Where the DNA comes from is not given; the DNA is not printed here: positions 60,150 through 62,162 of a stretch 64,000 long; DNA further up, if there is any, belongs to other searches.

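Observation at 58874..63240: Secreted LTD+PKD protein next to a VirD4/HerA-type ATPase and a DUF4015-like protein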

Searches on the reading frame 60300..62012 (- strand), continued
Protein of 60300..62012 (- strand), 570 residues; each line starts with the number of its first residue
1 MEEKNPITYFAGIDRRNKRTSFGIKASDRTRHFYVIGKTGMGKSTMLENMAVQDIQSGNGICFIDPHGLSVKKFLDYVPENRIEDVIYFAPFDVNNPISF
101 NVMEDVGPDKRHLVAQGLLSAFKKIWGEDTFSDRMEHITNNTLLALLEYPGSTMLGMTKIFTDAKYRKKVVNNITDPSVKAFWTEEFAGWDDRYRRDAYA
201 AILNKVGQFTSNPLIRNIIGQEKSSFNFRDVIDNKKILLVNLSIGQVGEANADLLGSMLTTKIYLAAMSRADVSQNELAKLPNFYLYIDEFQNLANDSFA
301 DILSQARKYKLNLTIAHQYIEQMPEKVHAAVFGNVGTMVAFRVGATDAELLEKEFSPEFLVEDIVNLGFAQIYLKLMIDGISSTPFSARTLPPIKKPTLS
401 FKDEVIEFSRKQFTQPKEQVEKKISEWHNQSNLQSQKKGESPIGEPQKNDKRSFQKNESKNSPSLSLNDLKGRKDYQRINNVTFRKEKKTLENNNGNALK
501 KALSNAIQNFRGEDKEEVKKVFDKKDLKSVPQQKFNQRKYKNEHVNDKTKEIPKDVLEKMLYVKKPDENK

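Call 58: find_encoding_contigs(protein=P0006, flank=6000, max_places=2)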
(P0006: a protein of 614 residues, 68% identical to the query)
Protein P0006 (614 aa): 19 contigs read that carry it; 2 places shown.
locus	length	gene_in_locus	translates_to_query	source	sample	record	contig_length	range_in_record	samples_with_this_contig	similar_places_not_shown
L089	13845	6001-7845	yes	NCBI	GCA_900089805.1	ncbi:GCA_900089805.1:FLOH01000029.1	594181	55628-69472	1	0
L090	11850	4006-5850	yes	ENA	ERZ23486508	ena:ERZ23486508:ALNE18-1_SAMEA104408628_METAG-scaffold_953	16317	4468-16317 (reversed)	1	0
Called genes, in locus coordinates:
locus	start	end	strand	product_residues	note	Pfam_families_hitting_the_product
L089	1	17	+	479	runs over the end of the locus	PF01425:Amidase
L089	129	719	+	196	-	-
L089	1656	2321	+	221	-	PF14528:LAGLIDADG_3 (weak), PF00961:LAGLIDADG_1 (weak)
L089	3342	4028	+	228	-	PF00590:TP_methylase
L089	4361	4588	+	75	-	-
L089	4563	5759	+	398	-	PF13200:DUF4015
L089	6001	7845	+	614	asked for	PF10412:TrwB_AAD_bind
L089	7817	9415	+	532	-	PF00932:LTD, PF00801:PKD (weak), PF18911:PKD_4, PF00932:LTD (weak)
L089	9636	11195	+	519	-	PF01073:3Beta_HSD, PF01370:Epimerase, PF02719:Polysacc_synt_2 (faint), PF04321:RmlD_sub_bind, PF07993:NAD_binding_4 (faint), PF16363:GDP_Man_Dehyd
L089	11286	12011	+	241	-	-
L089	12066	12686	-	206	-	PF00702:Hydrolase, PF13419:HAD_2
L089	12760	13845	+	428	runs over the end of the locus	PF13439:Glyco_transf_4 (weak), PF00534:Glycos_transf_1, PF13692:Glyco_trans_1_4, PF13524:Glyco_trans_1_2, PF20706:GT4-conflict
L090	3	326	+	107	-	?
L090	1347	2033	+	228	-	PF00590:TP_methylase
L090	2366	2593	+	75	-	-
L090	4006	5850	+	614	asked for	PF10412:TrwB_AAD_bind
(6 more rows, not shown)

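Call 95: search_protein_families(library=padloc, proteins=[window:60300-62012:-], max_evalue=0.01)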
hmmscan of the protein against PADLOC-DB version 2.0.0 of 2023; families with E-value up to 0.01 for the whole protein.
window:60300-62012:- (570 aa): 4 families
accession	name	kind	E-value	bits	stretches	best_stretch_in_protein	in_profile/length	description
PDLC04140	mad8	-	1e-13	49.5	1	8-349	3-260/314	mads_8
PDLC04103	HerA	-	4.9e-08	29.8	1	289-351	459-518/579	-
PDLC04105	HerA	-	6.2e-06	23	0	30-68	166-205/576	-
PDLC01055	HerA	-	0.0031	14.4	1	31-59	158-186/532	Type III coevolved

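Call 96: search_protein_families(library=phrogs, proteins=[window:60300-62012:-], max_evalue=0.001)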
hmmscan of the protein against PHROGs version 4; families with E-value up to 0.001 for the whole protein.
window:60300-62012:- (570 aa): 3 families
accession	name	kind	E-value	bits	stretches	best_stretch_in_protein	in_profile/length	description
phrog_5156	-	unknown function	5.1e-53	181.3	1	22-438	402-818/824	-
phrog_7035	-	unknown function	4.7e-09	36.1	1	211-332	416-551/969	-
phrog_2666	-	head and packaging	8.9e-07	28.9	0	15-67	306-358/555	terminase large subunit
